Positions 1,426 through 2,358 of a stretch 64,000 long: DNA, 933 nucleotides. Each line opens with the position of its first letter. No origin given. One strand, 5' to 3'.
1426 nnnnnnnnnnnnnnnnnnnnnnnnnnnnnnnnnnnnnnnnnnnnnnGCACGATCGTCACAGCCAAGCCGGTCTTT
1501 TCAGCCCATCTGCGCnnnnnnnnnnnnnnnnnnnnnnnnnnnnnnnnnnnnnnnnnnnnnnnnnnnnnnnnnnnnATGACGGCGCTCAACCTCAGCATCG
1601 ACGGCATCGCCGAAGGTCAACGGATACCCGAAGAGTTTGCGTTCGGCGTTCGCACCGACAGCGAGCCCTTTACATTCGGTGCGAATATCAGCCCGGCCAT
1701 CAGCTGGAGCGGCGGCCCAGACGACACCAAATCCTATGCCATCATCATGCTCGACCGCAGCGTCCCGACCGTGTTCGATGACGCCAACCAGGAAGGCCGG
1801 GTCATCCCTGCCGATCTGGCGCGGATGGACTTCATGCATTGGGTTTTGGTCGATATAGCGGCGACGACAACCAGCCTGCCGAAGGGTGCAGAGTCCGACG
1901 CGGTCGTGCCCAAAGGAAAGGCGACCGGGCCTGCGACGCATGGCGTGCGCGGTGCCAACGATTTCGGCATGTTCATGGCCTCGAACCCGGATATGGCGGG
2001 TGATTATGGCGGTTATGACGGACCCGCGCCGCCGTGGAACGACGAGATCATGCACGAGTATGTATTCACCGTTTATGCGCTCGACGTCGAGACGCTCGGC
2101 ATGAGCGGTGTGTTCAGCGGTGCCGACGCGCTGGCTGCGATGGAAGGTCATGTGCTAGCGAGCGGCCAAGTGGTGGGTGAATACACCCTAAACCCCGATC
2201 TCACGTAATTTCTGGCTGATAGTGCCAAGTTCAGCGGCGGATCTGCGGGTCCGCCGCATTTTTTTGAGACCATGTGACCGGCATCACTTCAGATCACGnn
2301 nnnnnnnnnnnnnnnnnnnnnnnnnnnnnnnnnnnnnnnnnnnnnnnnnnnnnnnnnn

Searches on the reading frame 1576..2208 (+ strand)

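Call 89: search_protein_families(library=pfam, proteins=[window:1576-2208:+], max_evalue=0.00001)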
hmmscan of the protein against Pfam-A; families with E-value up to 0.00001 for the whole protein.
window:1576-2208:+ (210 aa): 1 family
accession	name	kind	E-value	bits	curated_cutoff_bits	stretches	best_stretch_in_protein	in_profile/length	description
PF01161.25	PBP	-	2.6e-33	115.7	24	1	17-203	2-135/135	Phosphatidylethanolamine-binding protein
